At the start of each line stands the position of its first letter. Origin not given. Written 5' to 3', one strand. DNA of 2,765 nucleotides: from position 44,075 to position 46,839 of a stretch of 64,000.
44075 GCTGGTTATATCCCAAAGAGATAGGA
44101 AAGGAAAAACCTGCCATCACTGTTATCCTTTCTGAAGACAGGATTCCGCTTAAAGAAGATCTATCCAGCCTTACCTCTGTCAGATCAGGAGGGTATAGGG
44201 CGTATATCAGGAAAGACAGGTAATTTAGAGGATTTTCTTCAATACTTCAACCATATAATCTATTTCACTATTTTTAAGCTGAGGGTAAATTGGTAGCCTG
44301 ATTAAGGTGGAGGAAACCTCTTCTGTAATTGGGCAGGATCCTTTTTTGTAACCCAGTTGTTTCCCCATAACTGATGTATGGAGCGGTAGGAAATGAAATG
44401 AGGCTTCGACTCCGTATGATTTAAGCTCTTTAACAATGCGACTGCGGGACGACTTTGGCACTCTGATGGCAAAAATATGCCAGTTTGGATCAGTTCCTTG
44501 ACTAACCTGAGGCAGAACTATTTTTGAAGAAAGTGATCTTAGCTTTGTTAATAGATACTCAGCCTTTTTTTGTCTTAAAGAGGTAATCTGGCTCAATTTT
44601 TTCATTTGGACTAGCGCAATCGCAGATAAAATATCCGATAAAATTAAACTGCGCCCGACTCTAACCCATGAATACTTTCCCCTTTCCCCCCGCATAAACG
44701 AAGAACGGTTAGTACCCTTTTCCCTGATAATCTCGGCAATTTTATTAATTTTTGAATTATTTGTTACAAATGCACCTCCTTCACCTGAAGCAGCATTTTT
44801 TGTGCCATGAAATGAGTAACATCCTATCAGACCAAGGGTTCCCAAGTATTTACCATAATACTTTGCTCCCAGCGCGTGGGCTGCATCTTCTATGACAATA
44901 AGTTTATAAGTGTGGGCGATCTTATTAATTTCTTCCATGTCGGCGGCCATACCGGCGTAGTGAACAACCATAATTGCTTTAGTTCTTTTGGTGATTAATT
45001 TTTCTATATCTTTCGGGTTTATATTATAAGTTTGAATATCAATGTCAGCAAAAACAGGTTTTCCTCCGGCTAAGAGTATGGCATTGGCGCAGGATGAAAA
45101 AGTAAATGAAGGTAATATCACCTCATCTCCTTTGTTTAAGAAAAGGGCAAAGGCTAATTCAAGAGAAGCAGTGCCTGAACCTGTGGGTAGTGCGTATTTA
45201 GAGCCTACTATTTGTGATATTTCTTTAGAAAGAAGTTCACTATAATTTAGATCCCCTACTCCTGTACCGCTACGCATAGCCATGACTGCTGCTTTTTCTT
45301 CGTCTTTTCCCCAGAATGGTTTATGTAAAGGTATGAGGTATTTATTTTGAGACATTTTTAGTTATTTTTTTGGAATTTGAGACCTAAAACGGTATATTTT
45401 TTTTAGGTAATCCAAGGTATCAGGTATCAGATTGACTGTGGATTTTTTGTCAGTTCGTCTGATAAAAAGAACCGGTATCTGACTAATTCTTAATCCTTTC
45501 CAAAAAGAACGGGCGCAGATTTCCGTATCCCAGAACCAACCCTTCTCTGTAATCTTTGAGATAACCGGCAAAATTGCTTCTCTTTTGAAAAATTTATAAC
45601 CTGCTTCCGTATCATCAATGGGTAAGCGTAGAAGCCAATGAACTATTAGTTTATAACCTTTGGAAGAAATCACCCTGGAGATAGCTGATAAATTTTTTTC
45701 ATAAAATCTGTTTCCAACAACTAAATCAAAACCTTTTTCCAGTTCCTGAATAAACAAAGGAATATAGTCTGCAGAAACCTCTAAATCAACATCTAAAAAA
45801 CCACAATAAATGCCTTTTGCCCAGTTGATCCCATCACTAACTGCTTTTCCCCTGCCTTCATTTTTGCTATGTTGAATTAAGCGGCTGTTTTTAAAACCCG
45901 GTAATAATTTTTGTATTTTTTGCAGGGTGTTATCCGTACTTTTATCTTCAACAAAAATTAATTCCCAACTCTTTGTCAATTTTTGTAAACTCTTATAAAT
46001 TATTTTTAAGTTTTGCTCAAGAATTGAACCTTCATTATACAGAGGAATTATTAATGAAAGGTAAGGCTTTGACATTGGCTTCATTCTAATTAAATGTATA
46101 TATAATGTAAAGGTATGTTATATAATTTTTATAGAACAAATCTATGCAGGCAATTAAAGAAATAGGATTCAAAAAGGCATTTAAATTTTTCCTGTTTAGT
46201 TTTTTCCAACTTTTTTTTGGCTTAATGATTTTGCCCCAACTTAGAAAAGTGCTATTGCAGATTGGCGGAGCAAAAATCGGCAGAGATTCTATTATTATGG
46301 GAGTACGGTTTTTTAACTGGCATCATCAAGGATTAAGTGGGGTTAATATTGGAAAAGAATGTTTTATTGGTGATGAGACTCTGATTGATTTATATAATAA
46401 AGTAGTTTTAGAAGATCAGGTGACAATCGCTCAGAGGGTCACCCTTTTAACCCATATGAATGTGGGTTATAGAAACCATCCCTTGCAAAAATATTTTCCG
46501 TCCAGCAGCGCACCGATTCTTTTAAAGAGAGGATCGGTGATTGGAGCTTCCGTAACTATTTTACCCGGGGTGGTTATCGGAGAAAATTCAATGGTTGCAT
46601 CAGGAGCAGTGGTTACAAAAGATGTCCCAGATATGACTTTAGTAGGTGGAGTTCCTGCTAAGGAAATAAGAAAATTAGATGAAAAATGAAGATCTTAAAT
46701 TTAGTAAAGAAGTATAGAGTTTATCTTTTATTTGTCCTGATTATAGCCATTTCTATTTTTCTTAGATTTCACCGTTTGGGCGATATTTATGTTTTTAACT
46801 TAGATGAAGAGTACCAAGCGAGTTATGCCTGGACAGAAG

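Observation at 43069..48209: Two diverged GT-C paralogs share a 430/432-identical 3' end and an identical 60-bp patch at a constant 3995-bp offset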

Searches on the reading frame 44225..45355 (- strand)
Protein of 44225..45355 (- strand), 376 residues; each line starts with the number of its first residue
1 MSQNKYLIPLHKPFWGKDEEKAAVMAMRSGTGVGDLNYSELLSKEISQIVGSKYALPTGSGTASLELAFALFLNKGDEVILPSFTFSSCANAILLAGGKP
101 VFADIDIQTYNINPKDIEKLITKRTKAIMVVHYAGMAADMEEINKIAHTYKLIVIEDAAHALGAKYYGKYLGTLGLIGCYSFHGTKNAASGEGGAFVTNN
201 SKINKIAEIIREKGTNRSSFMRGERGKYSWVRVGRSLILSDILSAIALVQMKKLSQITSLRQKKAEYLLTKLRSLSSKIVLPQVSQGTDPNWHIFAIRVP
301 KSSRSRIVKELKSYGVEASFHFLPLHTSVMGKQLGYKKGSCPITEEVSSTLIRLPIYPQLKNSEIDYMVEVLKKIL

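Call 4: search_protein_families(library=pfam, proteins=[window:44225-45355:-], max_evalue=0.01)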
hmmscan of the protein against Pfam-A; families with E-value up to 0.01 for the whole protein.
window:44225-45355:- (376 aa): 6 families
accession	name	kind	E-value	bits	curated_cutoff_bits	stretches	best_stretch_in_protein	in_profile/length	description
PF01041.23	DegT_DnrJ_EryC1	-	1.9e-97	327.2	19.8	1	17-372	5-359/360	DegT/DnrJ/EryC1/StrS aminotransferase family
PF00155.27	Aminotran_1_2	-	3.4e-12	46.7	19.7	1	14-164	21-192/361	Aminotransferase class I and II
PF01212.27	Beta_elim_lyase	-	5.7e-08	32.9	27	1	37-194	32-207/288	Beta-eliminating lyase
PF01053.26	Cys_Met_Meta_PP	-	6.1e-08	32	27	1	40-160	55-176/381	Cys/Met metabolism PLP-dependent enzyme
PF00266.25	Aminotran_5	-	6.8e-07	29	21.5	1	58-163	67-181/371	Aminotransferase class-V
PF01276.26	OKR_DC_1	-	0.002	17.4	27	1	61-162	90-208/417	Orn/Lys/Arg decarboxylase, major domain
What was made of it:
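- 44225..45355 (-): DegT/WecE-type sugar aminotransferase lying between A and B. Pfam DegT_DnrJ_EryC1, E = 2e-97 (call 4).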

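Call 27: find_encoding_contigs(protein=window:44225-45355:-, flank=10000, max_places=10)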
Protein window:44225-45355:- (376 aa): 3 contigs read that carry it; 3 places shown.
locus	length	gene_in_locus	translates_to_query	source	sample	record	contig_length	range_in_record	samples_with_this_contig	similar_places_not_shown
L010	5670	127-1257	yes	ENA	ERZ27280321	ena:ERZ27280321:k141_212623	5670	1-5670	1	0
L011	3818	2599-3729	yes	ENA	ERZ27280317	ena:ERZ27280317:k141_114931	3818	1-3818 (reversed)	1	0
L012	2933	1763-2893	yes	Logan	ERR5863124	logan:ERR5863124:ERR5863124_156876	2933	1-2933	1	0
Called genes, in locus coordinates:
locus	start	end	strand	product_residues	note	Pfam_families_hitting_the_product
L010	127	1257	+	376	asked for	PF00155:Aminotran_1_2, PF01041:DegT_DnrJ_EryC1, PF01212:Beta_elim_lyase, PF01053:Cys_Met_Meta_PP, PF00266:Aminotran_5 (faint)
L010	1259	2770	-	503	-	-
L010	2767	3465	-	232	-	PF00535:Glycos_transf_2, PF10111:Glyco_tranf_2_2 (weak), PF13641:Glyco_tranf_2_3 (weak)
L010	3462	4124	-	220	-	PF13489:Methyltransf_23, PF05401:NodS, PF13847:Methyltransf_31, PF08241:Methyltransf_11, PF08242:Methyltransf_12, PF13649:Methyltransf_25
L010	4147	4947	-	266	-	PF00535:Glycos_transf_2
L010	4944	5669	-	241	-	?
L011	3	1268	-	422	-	?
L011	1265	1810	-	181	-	PF14602:Hexapep_2 (faint), PF00132:Hexapep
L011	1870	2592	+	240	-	PF00535:Glycos_transf_2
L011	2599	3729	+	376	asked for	PF00155:Aminotran_1_2, PF01041:DegT_DnrJ_EryC1, PF01212:Beta_elim_lyase, PF01053:Cys_Met_Meta_PP, PF00266:Aminotran_5 (faint)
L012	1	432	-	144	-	?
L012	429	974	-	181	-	PF14602:Hexapep_2 (faint), PF00132:Hexapep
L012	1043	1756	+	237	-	PF00535:Glycos_transf_2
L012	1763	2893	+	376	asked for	PF00155:Aminotran_1_2, PF01041:DegT_DnrJ_EryC1, PF01212:Beta_elim_lyase, PF01053:Cys_Met_Meta_PP, PF00266:Aminotran_5 (faint)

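Call 50: search_protein_families(library=ncbifam, proteins=[window:44225-45355:-], max_evalue=0.00001)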
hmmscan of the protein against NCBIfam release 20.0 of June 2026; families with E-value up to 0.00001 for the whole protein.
window:44225-45355:- (376 aa): 19 families
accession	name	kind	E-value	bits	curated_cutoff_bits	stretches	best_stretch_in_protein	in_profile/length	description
NF008687.0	PRK11706.1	equivalog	1.4e-115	386.1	375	1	8-375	2-373/375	dTDP-4-amino-4,6-dideoxygalactose transaminase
TIGR02379.1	ECA_wecE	subfamily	1e-99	333.9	434.85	1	7-375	1-374/376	dTDP-4-amino-4,6-dideoxy-D-glucose transaminase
NF008658.2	PRK11658.1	equivalog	1.5e-69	234.5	631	1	7-375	4-376/379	UDP-4-amino-4-deoxy-L-arabinose aminotransferase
TIGR03588.1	PseC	equivalog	4.8e-69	233.1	423.5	1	39-376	32-380/380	UDP-4-amino-4,6-dideoxy-N-acetyl-beta-L-altrosamine transaminase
NF011936.0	PRK15407.1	equivalog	8e-55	186.3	423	1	37-375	65-435/440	lipopolysaccharide biosynthesis protein RfbH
TIGR04181.1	NHT_00031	hypoth_equivalog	1.5e-53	182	420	1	8-355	1-357/359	LegC family aminotransferase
TIGR04427.1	PLP_DesI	equivalog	4.8e-43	147.7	650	1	42-373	57-380/390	dTDP-4-dehydro-6-deoxyglucose aminotransferase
NF005816.0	PRK07682.1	equivalog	2.9e-13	49.2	620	1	61-161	99-206/390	aminotransferase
NF004975.0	PRK06348.1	equivalog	1.5e-11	43.9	549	1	62-159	99-203/384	pyridoxal phosphate-dependent aminotransferase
NF005817.0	PRK07683.1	equivalog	3.1e-11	42.6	575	1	60-150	97-190/387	aminotransferase A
NF004621.0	PRK05957.1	equivalog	1.3e-09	37.3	498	1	59-160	97-202/389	pyridoxal phosphate-dependent aminotransferase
NF006230.0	PRK08363.1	equivalog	2.6e-09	36.3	534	1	58-162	99-210/398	alanine aminotransferase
NF041364.1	GntC_guanitoxin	equivalog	5.4e-09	35.4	415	1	58-158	67-174/356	guanitoxin biosynthesis PLP-dependent (S)-gamma-hydroxy-L-arginine cyclodehydratase GntC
TIGR01977.1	am_tr_V_EF2568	hypoth_equivalog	5.7e-09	35.5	377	1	61-332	71-347/376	cysteine desulfurase family protein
NF041091.1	asp_aminotase_Arch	equivalog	1.6e-08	33.8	550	1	63-158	98-200/376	aspartate aminotransferase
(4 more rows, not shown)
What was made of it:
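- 44225..45355 (-): NCBIfam NF008687 scores 386 bits against a cut-off of 375 (call 50).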

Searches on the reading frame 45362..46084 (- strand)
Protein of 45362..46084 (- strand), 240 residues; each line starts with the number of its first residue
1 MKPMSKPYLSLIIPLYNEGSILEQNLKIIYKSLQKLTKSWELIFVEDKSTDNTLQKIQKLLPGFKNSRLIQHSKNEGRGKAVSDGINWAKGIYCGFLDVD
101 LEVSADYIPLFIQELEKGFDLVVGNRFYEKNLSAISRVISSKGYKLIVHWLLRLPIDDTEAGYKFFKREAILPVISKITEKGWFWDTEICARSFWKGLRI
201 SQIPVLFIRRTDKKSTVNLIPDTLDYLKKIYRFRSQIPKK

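Call 4: search_protein_families(library=pfam, proteins=[window:45362-46084:-], max_evalue=0.01)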
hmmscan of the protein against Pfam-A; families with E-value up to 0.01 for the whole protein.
window:45362-46084:- (240 aa): 2 families
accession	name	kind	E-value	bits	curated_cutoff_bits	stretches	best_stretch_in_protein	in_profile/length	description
PF00535.33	Glycos_transf_2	-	2.3e-26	93.2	23.3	1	10-132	1-121/168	Glycosyl transferase family 2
PF10111.15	Glyco_tranf_2_2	-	9.2e-05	22.5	27.3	1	10-107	1-98/276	Glycosyltransferase like family 2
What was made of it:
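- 45362..46084 (-): GT2 resembling polyprenyl-phosphate sugar synthases, lying between A and B. Pfam Glycos_transf_2 (call 4).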

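Call 50: search_protein_families(library=ncbifam, proteins=[window:45362-46084:-], max_evalue=0.00001)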
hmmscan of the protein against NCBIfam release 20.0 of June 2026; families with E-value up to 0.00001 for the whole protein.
window:45362-46084:- (240 aa): 14 families
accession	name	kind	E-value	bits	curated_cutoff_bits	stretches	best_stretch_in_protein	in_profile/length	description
NF047588.1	GlcsyltransPgfSStrep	equivalog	6.9e-22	78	500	1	9-176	3-169/308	glycosyltransferase PgfS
TIGR04182.1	glyco_TIGR04182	equivalog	1.9e-15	57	325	1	11-233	4-217/293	S-layer glycoprotein N-glycosyltransferase AglJ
NF007482.0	PRK10073.1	equivalog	3.2e-15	56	423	1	5-107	4-102/334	glycosyltransferase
NF007986.1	PRK10714.1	equivalog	2.5e-12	46.4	529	1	9-147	8-145/316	undecaprenyl-phosphate 4-deoxy-4-formamido-L-arabinose transferase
TIGR03937.1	PgaC_IcaA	equivalog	3.7e-12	45.9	422.3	1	5-118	43-153/407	poly-beta-1,6-N-acetyl-D-glucosamine synthase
NF050050.1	ProtGlycPglI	equivalog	5.5e-12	45.7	500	1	6-144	1-136/306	GalNAc(5)-diNAcBac-PP-undecaprenol beta-1,3-glucosyltransferase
NF047683.1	TeichurnBiosyTuaG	equivalog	1.3e-10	41.4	400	1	5-106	4-102/252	teichuronic acid biosynthesis protein TuaG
NF058614.1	PPMAGASynPpgS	equivalog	2.5e-09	36.9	370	1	11-205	4-194/226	polyprenyl-phospho-N-acetylgalactosaminyl synthase PpgS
TIGR04283.1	glyco_like_mftF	equivalog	2.9e-09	36.9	182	1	9-115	1-97/221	TIGR04283 family arsenosugar biosynthesis glycosyltransferase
NF038302.1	EPS_HpsE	equivalog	4e-09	35.9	300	1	9-107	3-103/307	hormogonium polysaccharide biosynthesis glycosyltransferase HpsE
TIGR03111.1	glyc2_xrt_Gpos1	hypoth_equivalog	3.9e-08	32.5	363.95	1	6-118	48-159/439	TIGR03111 family XrtG-associated glycosyltransferase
NF041875.1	EPS_EpsD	equivalog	5.2e-08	32.7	370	1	9-123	1-112/325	exopolysaccharide biosynthesis glycosyltransferase EpsD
NF041391.1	DPhHxTase_Halo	equivalog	9.8e-07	28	375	1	24-211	8-187/213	dolichyl-phosphate hexose transferase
NF010496.0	PRK13915.1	equivalog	4.3e-06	26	262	1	8-136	32-163/307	glucosyl-3-phosphoglycerate synthase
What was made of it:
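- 45362..46084 (-): Best NCBIfam hits are PgfS, AglJ and ArnC-type, all below their cut-offs (call 50).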

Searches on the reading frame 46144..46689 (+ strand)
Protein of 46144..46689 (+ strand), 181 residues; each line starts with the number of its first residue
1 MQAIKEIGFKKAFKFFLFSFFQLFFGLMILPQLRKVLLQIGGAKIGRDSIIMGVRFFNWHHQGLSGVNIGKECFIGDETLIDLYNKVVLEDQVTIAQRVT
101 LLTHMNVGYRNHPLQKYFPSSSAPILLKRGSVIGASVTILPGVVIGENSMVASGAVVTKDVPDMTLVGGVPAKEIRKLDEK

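Call 4: search_protein_families(library=pfam, proteins=[window:46144-46689:+], max_evalue=0.01)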
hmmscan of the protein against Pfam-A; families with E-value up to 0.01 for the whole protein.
window:46144-46689:+ (181 aa): 3 families
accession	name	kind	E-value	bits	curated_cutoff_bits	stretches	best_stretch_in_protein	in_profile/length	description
PF00132.30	Hexapep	-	6.3e-12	45.1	27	1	129-159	6-36/36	Bacterial transferase hexapeptide (six repeats)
PF14602.12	Hexapep_2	-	8.6e-06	25.8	27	1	131-159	8-34/34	Hexapeptide repeat of succinyl-transferase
PF25084.1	LbH_EIF2B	-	0.0002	21.8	54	0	67-98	39-73/105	EIF2B subunit epsilon LbH domain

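Call 22: find_encoding_contigs(protein=window:46144-46689:+, flank=10000, max_places=10)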
Protein window:46144-46689:+ (181 aa): 3 contigs read that carry it; 3 places shown.
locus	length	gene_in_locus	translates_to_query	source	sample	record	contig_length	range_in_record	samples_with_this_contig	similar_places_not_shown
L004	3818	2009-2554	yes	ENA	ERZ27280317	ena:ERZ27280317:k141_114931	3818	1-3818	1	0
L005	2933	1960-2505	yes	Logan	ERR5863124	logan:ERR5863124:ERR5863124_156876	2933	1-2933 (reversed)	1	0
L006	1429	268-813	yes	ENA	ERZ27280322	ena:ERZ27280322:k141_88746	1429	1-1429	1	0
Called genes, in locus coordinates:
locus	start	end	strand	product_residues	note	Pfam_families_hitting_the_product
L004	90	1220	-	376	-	PF00155:Aminotran_1_2, PF01041:DegT_DnrJ_EryC1, PF01212:Beta_elim_lyase, PF01053:Cys_Met_Meta_PP, PF00266:Aminotran_5 (faint)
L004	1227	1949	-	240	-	PF00535:Glycos_transf_2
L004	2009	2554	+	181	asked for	PF14602:Hexapep_2 (faint), PF00132:Hexapep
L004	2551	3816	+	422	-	?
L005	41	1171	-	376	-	PF00155:Aminotran_1_2, PF01041:DegT_DnrJ_EryC1, PF01212:Beta_elim_lyase, PF01053:Cys_Met_Meta_PP, PF00266:Aminotran_5 (faint)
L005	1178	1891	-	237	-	PF00535:Glycos_transf_2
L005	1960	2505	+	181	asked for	PF14602:Hexapep_2 (faint), PF00132:Hexapep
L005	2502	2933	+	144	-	?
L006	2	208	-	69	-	?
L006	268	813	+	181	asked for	PF14602:Hexapep_2 (faint), PF00132:Hexapep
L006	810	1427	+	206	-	?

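Call 50: search_protein_families(library=ncbifam, proteins=[window:46144-46689:+], max_evalue=0.00001)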
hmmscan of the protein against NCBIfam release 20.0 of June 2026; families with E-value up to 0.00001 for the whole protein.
window:46144-46689:+ (181 aa): 31 families (the best 25 are shown)
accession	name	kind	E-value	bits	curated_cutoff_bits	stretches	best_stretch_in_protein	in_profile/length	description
NF007797.0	PRK10502.1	subfamily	1.9e-21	76.6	192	1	27-177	37-178/183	WcaF family extracellular polysaccharide biosynthesis acetyltransferase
TIGR03532.1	DapD_Ac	equivalog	6.1e-18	65.3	231.75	1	67-181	113-217/231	2,3,4,5-tetrahydropyridine-2,6-dicarboxylate N-acetyltransferase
NF041874.1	EPS_EpsC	equivalog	1.9e-16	60.3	150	1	50-177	45-166/168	serine O-acetyltransferase EpsC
NF007076.0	PRK09527.1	equivalog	7.8e-16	58.1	347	1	41-180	54-187/203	galactoside O-acetyltransferase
NF007240.0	PRK09677.1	equivalog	4.9e-15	55.5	243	1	66-179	65-185/192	putative lipopolysaccharide biosynthesis O-acetyl transferase WbbJ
NF038307.1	EPS_acetyl_HpsU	equivalog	1.1e-14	54.5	305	1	28-174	37-174/178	hormogonium polysaccharide biosynthesis acetyltransferase HpsU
NF007499.0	PRK10092.1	equivalog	7e-14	52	314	1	87-178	87-183/183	maltose O-acetyltransferase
TIGR03570.1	NeuD_NnaD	subfamily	4.2e-13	49.4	160.8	1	127-173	156-202/202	NeuD/PglB/VioB family sugar acetyltransferase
TIGR01172.1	cysE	equivalog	7.4e-13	48.8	210.65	1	56-173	51-162/162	serine O-acetyltransferase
NF058585.1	HptprglPActTf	PfamEq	9.7e-13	48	300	1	58-179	47-161/172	heptaprenylglyceryl phosphate O-acetyltransferase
TIGR03308.1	phn_thr-fam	hypoth_equivalog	1.2e-11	44.9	201.65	1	132-177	116-161/204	phosphonate metabolim protein, transferase hexapeptide repeat family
NF033468.1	stregram_VatI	exception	3.4e-11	43.3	415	1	132-177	120-165/208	streptogramin A O-acetyltransferase Vat(I)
NF000311.1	Vat_ABCDEFH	equivalog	3.9e-11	42.9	300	1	131-177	117-163/201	Vat family streptogramin A O-acetyltransferase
TIGR04008.1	WcaF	equivalog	1e-10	41.8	326.3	1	28-177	37-177/180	colanic acid biosynthesis acetyltransferase WcaF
NF050158.1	CarbAnhydGPos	equivalog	1.3e-10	41.2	250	1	127-180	90-145/172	gamma carbonic anhydrase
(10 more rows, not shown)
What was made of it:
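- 46144..46689 (+): Hexapeptide-repeat acetyltransferase directly upstream of B. Calls 4, 50.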
